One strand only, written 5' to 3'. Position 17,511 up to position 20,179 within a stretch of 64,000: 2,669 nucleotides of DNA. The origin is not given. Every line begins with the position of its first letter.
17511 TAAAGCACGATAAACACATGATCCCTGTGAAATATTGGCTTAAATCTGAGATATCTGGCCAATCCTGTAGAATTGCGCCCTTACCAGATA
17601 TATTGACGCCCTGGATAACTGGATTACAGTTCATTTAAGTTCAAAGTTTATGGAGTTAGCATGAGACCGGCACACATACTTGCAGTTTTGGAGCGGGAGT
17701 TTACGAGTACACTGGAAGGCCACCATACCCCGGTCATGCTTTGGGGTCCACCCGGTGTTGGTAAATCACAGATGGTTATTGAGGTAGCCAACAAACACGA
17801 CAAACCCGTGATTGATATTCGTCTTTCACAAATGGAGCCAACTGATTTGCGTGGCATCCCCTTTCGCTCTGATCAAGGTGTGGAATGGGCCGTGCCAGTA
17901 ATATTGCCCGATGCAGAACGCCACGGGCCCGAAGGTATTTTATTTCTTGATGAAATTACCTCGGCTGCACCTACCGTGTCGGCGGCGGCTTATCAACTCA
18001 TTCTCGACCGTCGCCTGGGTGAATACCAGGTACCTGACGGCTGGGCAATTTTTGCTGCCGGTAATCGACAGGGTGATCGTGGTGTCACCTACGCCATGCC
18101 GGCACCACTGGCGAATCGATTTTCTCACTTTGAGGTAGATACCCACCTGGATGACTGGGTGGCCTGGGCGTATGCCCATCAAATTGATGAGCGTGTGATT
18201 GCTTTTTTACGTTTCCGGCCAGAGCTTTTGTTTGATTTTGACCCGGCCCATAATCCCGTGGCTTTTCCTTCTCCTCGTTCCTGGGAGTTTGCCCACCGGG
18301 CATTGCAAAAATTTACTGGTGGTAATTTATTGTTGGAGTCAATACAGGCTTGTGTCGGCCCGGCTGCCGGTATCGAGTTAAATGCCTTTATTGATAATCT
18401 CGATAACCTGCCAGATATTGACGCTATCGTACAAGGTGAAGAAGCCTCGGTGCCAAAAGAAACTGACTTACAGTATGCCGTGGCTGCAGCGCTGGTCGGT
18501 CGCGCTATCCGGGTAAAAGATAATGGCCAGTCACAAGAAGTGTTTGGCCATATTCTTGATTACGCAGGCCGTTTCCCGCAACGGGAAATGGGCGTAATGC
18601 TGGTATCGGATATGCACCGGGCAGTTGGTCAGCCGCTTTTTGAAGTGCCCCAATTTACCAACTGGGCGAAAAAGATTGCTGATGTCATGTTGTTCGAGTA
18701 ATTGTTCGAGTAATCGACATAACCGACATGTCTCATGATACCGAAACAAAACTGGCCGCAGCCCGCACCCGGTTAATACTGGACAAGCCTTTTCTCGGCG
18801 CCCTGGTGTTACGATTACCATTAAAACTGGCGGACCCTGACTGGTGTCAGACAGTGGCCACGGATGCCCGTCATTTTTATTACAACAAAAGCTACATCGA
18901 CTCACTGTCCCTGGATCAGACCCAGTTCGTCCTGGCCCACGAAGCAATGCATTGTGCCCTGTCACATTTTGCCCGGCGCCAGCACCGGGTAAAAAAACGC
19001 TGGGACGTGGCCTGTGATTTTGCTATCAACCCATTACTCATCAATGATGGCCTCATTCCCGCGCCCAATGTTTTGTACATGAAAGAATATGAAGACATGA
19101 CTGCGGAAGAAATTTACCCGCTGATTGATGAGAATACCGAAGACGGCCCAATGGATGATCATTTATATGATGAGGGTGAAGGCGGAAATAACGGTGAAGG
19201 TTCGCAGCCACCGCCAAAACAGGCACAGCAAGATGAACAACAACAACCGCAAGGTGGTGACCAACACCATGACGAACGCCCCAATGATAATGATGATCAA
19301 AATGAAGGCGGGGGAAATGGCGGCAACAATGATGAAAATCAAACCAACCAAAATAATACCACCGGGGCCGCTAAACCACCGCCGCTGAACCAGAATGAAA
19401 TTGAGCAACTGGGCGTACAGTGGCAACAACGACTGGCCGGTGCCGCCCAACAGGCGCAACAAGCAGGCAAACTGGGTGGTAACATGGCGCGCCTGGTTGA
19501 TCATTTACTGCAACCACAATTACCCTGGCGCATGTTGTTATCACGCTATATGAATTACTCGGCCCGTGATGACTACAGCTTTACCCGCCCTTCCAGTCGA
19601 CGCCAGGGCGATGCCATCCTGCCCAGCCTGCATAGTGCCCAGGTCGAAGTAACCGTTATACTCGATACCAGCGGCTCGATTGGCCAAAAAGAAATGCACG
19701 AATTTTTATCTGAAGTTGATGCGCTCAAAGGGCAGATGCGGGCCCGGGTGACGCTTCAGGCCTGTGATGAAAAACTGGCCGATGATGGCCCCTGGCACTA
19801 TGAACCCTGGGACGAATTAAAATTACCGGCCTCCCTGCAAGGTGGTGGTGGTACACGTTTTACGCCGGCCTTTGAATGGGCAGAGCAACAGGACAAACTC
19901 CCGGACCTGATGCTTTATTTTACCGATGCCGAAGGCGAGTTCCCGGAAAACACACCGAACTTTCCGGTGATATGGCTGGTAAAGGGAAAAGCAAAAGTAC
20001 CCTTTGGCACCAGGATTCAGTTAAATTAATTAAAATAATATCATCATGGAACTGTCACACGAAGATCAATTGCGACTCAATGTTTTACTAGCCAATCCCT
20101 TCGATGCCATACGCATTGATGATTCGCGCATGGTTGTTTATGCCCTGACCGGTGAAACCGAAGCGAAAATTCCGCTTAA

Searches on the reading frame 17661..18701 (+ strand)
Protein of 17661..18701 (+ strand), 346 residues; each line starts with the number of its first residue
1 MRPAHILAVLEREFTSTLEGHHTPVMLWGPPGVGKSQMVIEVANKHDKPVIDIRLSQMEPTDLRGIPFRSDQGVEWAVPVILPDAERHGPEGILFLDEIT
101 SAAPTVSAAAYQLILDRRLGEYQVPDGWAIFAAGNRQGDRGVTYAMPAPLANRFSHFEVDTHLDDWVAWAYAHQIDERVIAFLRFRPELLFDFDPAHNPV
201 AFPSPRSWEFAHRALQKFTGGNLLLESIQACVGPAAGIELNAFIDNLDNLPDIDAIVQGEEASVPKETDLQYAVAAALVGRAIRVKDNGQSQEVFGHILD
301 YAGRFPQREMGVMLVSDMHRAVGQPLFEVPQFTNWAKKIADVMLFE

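Call 70: search_protein_families(library=pfam, proteins=[window:17661-18701:+], max_evalue=0.00001)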
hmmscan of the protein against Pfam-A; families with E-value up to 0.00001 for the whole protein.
window:17661-18701:+ (346 aa): 2 families
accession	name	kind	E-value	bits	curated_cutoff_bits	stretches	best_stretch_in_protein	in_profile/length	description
PF07728.20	AAA_5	-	3.1e-09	37.4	22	1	24-143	1-129/139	AAA domain (dynein-related subfamily)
PF00004.35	AAA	-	1.1e-07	32.7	21.2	1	25-113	1-86/131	ATPase family associated with various cellular activities (AAA)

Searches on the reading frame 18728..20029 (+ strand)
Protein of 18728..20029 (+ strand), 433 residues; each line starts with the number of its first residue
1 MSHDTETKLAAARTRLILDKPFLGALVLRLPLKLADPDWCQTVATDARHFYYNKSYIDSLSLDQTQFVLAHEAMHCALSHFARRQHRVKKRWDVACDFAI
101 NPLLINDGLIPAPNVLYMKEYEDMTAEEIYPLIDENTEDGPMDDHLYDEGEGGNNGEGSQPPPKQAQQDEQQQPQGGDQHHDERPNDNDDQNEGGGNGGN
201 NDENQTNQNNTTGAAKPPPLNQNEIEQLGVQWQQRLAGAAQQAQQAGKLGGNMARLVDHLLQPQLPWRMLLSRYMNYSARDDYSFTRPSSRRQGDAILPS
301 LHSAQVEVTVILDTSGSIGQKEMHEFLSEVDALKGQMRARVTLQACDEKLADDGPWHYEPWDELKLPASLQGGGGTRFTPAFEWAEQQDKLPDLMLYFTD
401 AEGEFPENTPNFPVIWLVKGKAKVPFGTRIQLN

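Call 70: search_protein_families(library=pfam, proteins=[window:18728-20029:+], max_evalue=0.00001)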
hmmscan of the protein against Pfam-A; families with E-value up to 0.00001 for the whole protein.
window:18728-20029:+ (433 aa): 2 families
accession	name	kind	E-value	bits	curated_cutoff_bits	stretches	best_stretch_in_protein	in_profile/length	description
PF13203.12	DUF2201_N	-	3.1e-46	158.6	23.2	1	6-301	3-270/271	Putative metallopeptidase domain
PF09967.15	DUF2201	-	3e-22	79.5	26.4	1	308-432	1-122/123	VWA-like domain (DUF2201)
